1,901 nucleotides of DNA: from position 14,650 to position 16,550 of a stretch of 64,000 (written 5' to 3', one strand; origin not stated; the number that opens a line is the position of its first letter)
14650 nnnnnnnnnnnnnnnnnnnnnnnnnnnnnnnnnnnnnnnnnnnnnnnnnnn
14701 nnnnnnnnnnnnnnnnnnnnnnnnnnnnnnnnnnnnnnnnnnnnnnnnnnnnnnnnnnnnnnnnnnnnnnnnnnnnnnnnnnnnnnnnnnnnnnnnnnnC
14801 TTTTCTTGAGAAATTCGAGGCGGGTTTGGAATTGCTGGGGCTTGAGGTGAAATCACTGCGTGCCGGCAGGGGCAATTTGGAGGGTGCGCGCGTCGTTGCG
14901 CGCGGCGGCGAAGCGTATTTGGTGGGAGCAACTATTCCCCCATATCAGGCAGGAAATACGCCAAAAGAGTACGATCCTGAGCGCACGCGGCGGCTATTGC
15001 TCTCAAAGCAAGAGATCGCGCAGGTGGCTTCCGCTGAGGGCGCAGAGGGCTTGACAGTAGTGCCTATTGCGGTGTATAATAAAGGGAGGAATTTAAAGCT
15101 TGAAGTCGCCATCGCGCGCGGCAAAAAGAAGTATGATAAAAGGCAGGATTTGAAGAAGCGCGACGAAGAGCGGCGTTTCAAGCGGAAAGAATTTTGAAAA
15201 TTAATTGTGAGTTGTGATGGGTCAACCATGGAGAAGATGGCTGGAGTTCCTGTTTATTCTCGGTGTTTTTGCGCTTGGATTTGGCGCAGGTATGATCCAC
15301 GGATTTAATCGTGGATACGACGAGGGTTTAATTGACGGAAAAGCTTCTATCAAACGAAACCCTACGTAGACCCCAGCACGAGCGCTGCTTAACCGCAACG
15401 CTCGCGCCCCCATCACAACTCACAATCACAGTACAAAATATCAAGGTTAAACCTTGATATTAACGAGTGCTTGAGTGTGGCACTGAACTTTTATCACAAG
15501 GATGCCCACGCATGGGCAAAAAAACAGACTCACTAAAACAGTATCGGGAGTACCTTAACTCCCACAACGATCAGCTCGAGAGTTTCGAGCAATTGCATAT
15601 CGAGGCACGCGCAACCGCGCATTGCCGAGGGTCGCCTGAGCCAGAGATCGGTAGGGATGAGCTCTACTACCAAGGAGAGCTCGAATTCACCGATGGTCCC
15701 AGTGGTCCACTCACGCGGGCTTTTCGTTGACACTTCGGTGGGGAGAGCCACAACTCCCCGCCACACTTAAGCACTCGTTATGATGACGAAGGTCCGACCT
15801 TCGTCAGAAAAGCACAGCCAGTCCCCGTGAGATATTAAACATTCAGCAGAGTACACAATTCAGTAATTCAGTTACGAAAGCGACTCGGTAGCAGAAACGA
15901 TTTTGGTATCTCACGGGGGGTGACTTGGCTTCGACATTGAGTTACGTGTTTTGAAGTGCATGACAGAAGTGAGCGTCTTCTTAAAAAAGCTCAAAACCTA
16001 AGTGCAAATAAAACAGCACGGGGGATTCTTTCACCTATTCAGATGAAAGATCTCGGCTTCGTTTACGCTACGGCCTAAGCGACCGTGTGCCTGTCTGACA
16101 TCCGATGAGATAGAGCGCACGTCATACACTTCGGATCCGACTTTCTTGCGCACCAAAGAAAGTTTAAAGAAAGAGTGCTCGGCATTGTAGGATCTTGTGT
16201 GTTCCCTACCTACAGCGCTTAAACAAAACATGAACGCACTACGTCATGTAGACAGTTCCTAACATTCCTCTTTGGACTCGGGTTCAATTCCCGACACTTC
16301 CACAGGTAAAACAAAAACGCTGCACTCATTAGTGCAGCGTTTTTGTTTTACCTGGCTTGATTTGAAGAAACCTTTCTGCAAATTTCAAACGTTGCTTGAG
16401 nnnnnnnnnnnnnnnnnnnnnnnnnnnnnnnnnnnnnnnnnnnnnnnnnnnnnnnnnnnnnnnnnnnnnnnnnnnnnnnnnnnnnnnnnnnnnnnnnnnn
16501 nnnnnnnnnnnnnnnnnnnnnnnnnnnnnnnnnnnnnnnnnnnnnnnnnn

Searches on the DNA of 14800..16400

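Call 95: search_rna_families(source=window, start=14800, end=16400, threshold=evalue, max_evalue=1)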
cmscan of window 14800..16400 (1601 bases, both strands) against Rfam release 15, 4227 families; matches with E-value up to 1: 11.
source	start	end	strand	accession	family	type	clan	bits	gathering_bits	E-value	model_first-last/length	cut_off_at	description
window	15916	16305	+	RF00023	tmRNA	Gene;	CL00001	112.3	47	1.2e-44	1-374/374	no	transfer-messenger RNA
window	16269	16348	+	RF00506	Thr_leader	Cis-reg; leader;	-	30.3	55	0.0029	1-118/118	no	Threonine operon leader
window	16302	16355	-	RF03498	mir-3145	Gene; miRNA;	-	28.4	98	0.005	1-84/84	no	mir-3145 microRNA precursor family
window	16303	16354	-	RF03996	mir-3012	Gene; miRNA;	-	25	90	0.069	1-68/68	no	mir-3012 microRNA precursor family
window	16308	16347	-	RF03697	mir-722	Gene; miRNA;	-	24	81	0.09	1-67/67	no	mir-722 microRNA precursor family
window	16303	16354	+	RF03325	mir-4872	Gene; miRNA;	-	23.7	58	0.046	13-65/76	no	mir-4872 microRNA precursor family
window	16302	16355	-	RF03845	mir-3327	Gene; miRNA;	-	22.5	85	0.46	1-89/89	no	mir-3327 microRNA precursor family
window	16242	16400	+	RF04321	tmRNA_permuted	Gene;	-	21.5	47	0.065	1-87/213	3'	permuted transfer-messenger RNA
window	16294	16363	-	RF01896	mir-142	Gene; miRNA;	-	21.4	57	0.27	1-85/85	no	mir-142 microRNA precursor family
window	16275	16348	+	RF02450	ncr1175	Gene; sRNA;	-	20.4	60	0.87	1-110/110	no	Bacillus sRNA ncr1175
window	16246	16349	-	RF00516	ylbH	Cis-reg; leader;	-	20.3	50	0.14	1-122/122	no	ylbH leader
